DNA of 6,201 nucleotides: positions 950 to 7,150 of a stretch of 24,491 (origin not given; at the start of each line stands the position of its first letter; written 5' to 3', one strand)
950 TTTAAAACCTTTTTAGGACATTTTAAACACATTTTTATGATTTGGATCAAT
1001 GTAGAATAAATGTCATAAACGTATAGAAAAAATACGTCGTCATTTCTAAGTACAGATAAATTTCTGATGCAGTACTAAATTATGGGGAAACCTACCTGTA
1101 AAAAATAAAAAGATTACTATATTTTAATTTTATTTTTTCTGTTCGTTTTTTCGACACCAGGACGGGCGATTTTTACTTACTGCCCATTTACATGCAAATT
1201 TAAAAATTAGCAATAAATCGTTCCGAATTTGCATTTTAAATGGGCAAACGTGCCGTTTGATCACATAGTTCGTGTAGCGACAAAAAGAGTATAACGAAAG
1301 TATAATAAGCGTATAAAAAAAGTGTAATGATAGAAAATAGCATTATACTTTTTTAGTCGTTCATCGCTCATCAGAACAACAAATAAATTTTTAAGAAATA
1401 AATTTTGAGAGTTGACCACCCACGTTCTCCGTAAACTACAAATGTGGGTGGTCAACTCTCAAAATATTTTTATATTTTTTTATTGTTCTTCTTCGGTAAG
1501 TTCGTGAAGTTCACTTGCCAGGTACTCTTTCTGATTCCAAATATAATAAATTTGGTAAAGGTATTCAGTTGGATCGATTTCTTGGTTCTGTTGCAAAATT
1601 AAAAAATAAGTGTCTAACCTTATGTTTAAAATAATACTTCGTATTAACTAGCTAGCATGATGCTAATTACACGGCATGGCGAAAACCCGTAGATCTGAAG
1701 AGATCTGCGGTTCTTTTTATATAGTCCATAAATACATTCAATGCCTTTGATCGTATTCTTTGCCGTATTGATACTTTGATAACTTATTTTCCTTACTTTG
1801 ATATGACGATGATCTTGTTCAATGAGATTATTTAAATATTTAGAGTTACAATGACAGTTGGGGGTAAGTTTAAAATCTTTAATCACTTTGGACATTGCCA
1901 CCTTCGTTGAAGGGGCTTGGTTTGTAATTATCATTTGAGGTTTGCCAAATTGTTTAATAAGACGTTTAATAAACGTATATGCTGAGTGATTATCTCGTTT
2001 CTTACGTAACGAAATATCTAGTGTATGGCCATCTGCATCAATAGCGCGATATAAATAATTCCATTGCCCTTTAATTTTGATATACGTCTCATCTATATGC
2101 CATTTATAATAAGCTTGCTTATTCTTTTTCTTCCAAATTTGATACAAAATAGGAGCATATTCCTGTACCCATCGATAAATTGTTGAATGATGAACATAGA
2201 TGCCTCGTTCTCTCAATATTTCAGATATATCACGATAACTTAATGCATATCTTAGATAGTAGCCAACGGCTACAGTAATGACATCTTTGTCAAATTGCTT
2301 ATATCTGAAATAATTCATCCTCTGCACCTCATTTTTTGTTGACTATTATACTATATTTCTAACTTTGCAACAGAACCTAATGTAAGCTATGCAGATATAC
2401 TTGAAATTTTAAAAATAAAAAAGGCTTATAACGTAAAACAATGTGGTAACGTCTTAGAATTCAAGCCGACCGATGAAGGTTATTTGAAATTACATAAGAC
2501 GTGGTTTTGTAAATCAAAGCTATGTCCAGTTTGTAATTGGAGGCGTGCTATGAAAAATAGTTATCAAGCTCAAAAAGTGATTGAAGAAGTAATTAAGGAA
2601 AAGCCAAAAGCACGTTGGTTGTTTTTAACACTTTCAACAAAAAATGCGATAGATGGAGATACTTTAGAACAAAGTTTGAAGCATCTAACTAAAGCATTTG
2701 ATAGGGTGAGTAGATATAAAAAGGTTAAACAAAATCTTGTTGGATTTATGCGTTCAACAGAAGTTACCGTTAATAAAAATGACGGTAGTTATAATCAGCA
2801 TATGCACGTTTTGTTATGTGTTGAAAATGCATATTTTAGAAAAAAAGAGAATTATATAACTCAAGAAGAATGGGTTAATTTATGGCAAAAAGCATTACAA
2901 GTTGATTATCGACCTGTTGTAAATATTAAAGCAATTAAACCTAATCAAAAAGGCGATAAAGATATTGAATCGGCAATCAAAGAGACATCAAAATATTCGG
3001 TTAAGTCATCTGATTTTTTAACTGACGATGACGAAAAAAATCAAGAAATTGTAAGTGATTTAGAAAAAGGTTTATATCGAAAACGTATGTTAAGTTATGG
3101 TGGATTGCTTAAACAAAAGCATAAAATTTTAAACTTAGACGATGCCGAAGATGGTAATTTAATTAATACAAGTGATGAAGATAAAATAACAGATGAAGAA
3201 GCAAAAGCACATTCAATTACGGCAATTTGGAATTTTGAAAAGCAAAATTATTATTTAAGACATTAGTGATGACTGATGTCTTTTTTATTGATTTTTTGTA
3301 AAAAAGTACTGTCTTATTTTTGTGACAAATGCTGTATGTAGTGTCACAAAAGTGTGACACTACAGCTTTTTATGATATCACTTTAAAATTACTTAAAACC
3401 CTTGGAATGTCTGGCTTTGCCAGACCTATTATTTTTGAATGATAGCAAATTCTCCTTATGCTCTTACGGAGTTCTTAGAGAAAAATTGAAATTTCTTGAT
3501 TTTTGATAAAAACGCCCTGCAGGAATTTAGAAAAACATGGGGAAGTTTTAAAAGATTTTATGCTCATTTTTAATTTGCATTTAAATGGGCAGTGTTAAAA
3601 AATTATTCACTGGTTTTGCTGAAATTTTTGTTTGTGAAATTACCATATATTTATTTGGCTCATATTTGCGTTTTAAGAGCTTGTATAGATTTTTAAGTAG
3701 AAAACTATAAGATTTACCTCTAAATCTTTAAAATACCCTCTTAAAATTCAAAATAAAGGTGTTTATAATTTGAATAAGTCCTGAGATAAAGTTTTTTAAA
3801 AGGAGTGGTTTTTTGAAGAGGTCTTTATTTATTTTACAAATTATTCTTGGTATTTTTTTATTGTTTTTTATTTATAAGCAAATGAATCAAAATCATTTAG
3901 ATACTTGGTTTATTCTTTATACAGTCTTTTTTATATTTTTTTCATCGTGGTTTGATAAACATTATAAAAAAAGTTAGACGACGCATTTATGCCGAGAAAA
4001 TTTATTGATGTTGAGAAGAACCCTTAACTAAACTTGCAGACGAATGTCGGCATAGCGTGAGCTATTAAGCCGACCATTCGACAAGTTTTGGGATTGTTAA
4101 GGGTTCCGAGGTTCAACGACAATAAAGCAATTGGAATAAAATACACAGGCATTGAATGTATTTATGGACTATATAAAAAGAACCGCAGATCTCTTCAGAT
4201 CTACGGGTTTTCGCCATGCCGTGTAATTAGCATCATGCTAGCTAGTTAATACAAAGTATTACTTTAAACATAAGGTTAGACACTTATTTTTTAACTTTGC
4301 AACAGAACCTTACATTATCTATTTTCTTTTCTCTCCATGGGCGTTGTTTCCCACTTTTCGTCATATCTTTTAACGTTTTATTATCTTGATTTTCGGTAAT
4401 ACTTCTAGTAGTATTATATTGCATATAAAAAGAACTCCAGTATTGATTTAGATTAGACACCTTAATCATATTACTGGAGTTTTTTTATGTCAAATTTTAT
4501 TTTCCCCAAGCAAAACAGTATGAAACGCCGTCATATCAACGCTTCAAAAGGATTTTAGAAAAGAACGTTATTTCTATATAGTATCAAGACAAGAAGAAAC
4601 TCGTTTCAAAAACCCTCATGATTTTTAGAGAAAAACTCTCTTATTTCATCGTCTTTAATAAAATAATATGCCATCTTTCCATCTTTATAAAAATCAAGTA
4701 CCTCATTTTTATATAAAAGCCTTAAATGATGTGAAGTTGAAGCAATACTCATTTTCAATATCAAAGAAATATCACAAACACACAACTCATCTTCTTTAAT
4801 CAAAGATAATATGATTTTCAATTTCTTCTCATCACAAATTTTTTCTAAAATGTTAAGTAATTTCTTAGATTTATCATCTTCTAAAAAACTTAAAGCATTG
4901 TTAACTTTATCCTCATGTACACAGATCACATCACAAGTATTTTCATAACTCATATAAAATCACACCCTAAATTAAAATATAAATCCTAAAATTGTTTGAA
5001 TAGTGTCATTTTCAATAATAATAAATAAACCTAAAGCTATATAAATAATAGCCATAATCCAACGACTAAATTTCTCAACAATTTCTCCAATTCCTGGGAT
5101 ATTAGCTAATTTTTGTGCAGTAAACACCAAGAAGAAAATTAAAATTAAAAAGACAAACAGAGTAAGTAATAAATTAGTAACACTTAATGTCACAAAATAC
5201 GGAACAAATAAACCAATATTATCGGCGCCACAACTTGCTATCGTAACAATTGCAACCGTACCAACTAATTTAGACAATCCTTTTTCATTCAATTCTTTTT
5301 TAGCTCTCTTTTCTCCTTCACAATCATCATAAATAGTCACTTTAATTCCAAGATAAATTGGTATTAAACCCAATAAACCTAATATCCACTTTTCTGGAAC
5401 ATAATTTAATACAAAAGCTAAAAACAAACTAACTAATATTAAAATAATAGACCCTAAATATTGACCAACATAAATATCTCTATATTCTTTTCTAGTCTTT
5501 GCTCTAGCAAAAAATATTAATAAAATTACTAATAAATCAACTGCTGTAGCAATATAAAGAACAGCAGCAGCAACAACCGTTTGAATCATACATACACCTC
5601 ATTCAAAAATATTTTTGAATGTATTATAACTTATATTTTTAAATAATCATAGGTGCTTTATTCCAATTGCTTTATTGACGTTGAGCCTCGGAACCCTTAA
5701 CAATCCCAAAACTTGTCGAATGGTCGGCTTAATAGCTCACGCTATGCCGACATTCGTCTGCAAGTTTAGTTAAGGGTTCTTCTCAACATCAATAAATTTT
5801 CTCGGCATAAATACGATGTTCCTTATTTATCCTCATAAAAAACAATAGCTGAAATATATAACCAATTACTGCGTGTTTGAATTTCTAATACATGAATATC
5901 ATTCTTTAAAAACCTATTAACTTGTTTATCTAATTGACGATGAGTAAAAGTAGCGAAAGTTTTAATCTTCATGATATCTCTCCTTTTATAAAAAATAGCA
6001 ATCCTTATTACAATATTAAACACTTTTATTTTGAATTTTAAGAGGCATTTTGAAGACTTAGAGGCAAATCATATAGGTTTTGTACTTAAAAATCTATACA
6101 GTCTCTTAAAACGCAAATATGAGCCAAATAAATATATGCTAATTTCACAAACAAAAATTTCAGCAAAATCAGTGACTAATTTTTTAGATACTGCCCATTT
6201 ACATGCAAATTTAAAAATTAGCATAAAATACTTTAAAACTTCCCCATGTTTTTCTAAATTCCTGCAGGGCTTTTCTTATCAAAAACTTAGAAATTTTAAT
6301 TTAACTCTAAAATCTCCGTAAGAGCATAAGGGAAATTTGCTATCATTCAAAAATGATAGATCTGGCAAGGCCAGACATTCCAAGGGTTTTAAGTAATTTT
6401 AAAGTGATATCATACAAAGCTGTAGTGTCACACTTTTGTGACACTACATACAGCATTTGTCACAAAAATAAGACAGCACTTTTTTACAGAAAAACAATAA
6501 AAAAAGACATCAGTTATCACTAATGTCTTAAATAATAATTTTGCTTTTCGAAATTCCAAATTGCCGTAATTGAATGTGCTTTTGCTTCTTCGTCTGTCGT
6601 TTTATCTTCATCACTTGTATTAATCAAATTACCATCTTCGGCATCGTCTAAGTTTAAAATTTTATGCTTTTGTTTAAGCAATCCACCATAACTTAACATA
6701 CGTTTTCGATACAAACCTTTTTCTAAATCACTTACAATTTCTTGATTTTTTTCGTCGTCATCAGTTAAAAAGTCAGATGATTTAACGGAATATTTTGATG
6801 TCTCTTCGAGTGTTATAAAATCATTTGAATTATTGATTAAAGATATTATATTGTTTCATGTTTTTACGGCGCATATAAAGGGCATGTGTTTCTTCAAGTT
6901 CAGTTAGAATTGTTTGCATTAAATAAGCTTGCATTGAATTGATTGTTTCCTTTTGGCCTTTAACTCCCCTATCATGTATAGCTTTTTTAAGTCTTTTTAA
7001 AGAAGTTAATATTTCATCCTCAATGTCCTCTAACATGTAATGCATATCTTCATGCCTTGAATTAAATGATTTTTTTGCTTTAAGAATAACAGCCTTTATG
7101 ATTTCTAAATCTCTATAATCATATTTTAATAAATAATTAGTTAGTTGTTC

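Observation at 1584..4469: A pUB110-type rep gene split by IS257, proven by a matching 8-bp target duplication, with the halves now inverted relative to each other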

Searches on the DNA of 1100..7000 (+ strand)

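Call 5: search_dna_similar(query=window:1100-7000:+, collection=plasmids, mode=near, max_rows=40)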
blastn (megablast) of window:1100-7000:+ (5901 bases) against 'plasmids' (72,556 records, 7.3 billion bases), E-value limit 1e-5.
In 4 record(s) the limit of 40 matching pieces per record was reached: places in those records are undercounted.
Records with a match: 2444; places in all: 9096; records where one place covers at least 80% of the query: 96.
Best place of each record, by identity: >=99% 47; 95-99% 891; 90-95% 790; 80-90% 707; 60-80% 9.
By first word of the organism name: Staphylococcus 2317; Mammaliicoccus 32; Enterococcus 24; Macrococcus 17; Macrococcoides 16; Lactococcus 7; Ligilactobacillus 6; Limosilactobacillus 4; Bacillus 3; Latilactobacillus 3; and 13 more.
By predicted mobility (MOB-suite, as given by PLSDB): mobilizable 1621; non-mobilizable 669; conjugative 154.
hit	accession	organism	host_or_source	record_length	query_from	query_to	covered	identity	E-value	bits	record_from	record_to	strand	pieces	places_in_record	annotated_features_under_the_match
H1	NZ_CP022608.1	Staphylococcus aureus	Homo sapiens,blood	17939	1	5901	100%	99.6%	0e+0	10780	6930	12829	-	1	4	protein rep | IS6-like element ISSau6 family transposase | cadD: cadmium resistance transporter CadD | metalloregulator ArsR/SmtB family transcription factor | replication initiator protein A | and 1 other names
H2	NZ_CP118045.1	Staphylococcus aureus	Homo sapiens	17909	1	5901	100%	99.9%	0e+0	10813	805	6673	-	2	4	protein rep | IS6-like element ISSau6 family transposase | cadD: cadmium resistance transporter CadD | metalloregulator ArsR/SmtB family transcription factor | replication initiator protein A | and 1 other names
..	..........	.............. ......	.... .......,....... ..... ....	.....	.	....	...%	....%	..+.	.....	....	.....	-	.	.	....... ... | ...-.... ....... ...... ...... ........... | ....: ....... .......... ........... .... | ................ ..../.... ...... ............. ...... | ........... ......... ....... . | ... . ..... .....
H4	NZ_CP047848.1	Staphylococcus aureus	Homo sapiens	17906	1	5901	100%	99.8%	0e+0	10802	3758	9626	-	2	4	protein rep | IS6-like element ISSau6 family transposase | cadD: cadmium resistance transporter CadD | metalloregulator ArsR/SmtB family transcription factor | replication initiator protein A | and 1 other names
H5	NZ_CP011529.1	Staphylococcus aureus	Homo sapiens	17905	1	5901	100%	99.8%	0e+0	10789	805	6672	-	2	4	protein rep | IS6-like element ISSau6 family transposase | cadD: cadmium resistance transporter CadD | metalloregulator ArsR/SmtB family transcription factor | replication initiator protein A | and 1 other names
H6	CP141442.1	Staphylococcus aureus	Homo sapiens,clinical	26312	1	5901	100%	98.0%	0e+0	10204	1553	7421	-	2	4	IS6-like element ISSau6 family transposase | metalloregulator ArsR/SmtB family transcription factor | hypothetical protein (x2) | replication protein | replication initiator protein A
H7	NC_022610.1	Staphylococcus aureus subsp. aureus Z172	Homo sapiens,blood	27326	1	5835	96%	96.9%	0e+0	9477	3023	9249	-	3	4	protein rep (x2) | IS6-like element ISSau6 family transposase | metalloregulator ArsR/SmtB family transcription factor | hypothetical protein (x3) | replication initiator protein A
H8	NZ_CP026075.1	Staphylococcus aureus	Homo sapiens,human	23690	1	5835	96%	96.8%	0e+0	9451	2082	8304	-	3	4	protein rep (x2) | IS6-like element ISSau6 family transposase | cadD: cadmium resistance transporter CadD | metalloregulator ArsR/SmtB family transcription factor | hypothetical protein (x2) | and 1 other names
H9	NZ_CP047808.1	Staphylococcus aureus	Homo sapiens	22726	71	5901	92%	99.8%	0e+0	9994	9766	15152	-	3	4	protein rep | IS6-like element ISSau6 family transposase | cadD: cadmium resistance transporter CadD | metalloregulator ArsR/SmtB family transcription factor | replication initiator protein A | and 1 other names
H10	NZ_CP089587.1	Staphylococcus aureus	Homo sapiens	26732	71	5901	92%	99.7%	0e+0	9961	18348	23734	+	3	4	protein rep | IS6-like element ISSau6 family transposase | cadD: cadmium resistance transporter CadD | metalloregulator ArsR/SmtB family transcription factor | replication initiator protein A | and 1 other names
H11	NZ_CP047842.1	Staphylococcus aureus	Homo sapiens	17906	1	5333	90%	99.7%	0e+0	9771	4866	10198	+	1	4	protein rep | IS6-like element ISSau6 family transposase | cadD: cadmium resistance transporter CadD | metalloregulator ArsR/SmtB family transcription factor | hypothetical protein (x2)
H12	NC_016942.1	Staphylococcus argenteus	-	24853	71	5901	89%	99.8%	0e+0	9657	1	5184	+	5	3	protein rep | IS6-like element ISSau6 family transposase | cadD: cadmium resistance transporter CadD | metalloregulator ArsR/SmtB family transcription factor | replication initiator protein A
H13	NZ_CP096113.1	Staphylococcus argenteus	Homo sapiens,skin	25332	1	5835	92%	96.2%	0e+0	10243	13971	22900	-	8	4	protein rep | cadD: cadmium resistance transporter CadD | PedC/BrcD family bacteriocin maturation disulfide isomerase | metalloregulator ArsR/SmtB family transcription factor | hypothetical protein (x7) | and 1 other names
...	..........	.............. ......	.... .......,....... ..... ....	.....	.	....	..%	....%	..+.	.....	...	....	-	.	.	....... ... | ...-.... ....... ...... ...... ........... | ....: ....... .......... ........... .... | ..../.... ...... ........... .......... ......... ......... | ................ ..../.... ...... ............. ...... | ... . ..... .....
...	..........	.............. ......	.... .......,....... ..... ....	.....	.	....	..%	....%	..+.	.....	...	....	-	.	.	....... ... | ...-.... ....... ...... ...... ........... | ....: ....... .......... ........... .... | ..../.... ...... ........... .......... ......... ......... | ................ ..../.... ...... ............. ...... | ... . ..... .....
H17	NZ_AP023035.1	Staphylococcus aureus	Homo sapiens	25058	1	5835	92%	94.9%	0e+0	9771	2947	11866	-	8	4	protein rep | IS6-like element ISSau6 family transposase | cadD: cadmium resistance transporter CadD | PedC/BrcD family bacteriocin maturation disulfide isomerase | metalloregulator ArsR/SmtB family transcription factor | and 2 other names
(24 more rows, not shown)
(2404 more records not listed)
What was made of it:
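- Checked: The whole arrangement recurs at 95-99.9% identity in 96 PLSDB records (call 5).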

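Call 6: get_annotated_region(hit=H1, flank=1500)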
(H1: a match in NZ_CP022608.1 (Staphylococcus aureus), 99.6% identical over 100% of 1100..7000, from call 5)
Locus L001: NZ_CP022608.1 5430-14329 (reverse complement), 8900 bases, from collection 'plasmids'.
description: Staphylococcus aureus strain FORC_061 plasmid pFORC61_2, complete sequence
organism: Staphylococcus aureus (NCBI taxid 1280)
taxonomy: Bacteria; Bacillota; Bacilli; Bacillales; Staphylococcaceae; Staphylococcus; Staphylococcus aureus
host: -; source: Homo sapiens,blood; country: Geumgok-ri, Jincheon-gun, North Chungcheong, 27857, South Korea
typing (MOB-suite, as given by PLSDB): mobilizable; replicon rep_cluster_1017,rep_cluster_1017,rep_cluster_1733,rep_cluster_2100
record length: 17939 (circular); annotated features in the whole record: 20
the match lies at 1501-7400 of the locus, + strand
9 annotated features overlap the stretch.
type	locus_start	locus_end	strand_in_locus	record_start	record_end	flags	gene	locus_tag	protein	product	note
CDS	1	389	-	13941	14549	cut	-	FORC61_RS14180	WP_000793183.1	hypothetical protein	-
CDS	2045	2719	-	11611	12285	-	-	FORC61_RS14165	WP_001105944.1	IS6-like element ISSau6 family transposase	GO:0006313 - DNA transposition [Evidence IEA]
CDS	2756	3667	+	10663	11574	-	-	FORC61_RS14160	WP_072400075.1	protein rep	-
CDS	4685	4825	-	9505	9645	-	-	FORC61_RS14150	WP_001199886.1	hypothetical protein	-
CDS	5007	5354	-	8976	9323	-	-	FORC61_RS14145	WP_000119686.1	metalloregulator ArsR/SmtB family transcription factor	GO:0006355 - regulation of DNA-templated transcription [Evidence IEA]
predicted_resistance_gene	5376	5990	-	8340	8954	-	cadD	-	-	cadmium resistance transporter CadD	predicted by amrfinderplus; class CADMIUM; identity 100.0%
CDS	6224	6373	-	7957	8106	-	-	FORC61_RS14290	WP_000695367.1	hypothetical protein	-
CDS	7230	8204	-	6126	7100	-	-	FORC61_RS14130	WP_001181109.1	replication initiator protein A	-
CDS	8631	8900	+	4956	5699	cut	-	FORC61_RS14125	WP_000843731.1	DUF536 domain-containing protein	-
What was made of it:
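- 1584..2377 (-): Complete IS257-family (ISSau6-type) insertion sequence, 794 bp. The IRR terminus is at 1584 and the IRL terminus at 2377. The transposase is at 1644-2318. PGAP name in pFORC61_2 (call 6).
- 2378..3266 (+): rep C-terminal part, from codon 36-37 of the 331-aa Rep to the stop. It holds the whole Rep_1 domain. It is 98-100% identical to pTW20_2/pKH3. PGAP annotates a 303-aa 'protein rep' starting inside the IS end (call 6).
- On IS6/IS26 family insertion sequence (IS257/IS431 group, ISSau6-type): PGAP name 'IS6-like element ISSau6 family transposase' in a 99.6% identical plasmid (call 6).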

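Call 31: get_annotated_region(hit=H17, flank=1500)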
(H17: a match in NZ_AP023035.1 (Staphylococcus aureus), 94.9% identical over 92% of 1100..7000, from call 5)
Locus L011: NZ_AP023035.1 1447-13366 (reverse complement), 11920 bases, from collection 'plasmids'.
description: Staphylococcus aureus strain TPS3156 plasmid pTPS3156, complete sequence
organism: Staphylococcus aureus (NCBI taxid 1280)
taxonomy: Bacteria; Bacillota; Bacilli; Bacillales; Staphylococcaceae; Staphylococcus; Staphylococcus aureus
host: -; source: Homo sapiens; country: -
typing (MOB-suite, as given by PLSDB): mobilizable; replicon rep_cluster_1017,rep_cluster_1017,rep_cluster_1215
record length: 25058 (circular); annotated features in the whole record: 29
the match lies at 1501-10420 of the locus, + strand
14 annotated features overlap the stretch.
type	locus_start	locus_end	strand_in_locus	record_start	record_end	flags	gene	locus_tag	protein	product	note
CDS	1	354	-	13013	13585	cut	-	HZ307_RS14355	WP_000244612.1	hypothetical protein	-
CDS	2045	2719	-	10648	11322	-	-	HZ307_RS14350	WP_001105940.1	IS6-like element ISSau6 family transposase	GO:0006313 - DNA transposition [Evidence IEA]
CDS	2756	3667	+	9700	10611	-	-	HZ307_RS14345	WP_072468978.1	protein rep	-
CDS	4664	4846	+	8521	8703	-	-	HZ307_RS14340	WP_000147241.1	hypothetical protein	-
CDS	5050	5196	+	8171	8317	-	-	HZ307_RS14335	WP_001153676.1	hypothetical protein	-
CDS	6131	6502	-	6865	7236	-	-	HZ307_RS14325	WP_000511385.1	PedC/BrcD family bacteriocin maturation disulfide isomerase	-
CDS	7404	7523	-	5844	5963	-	-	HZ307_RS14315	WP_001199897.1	hypothetical protein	-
CDS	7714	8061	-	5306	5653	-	-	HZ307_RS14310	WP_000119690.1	metalloregulator ArsR/SmtB family transcription factor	GO:0006355 - regulation of DNA-templated transcription [Evidence IEA]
predicted_resistance_gene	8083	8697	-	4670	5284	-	cadD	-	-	cadmium resistance transporter CadD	predicted by amrfinderplus; class CADMIUM; identity 100.0%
CDS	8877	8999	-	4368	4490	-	-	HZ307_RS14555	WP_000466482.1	hypothetical protein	-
CDS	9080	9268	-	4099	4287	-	-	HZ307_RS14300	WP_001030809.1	hypothetical protein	-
CDS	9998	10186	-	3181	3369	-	-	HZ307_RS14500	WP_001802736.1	hypothetical protein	-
CDS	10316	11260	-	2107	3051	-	-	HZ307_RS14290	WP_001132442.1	replication initiator protein A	-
CDS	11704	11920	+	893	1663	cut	-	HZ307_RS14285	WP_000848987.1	DUF536 domain-containing protein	-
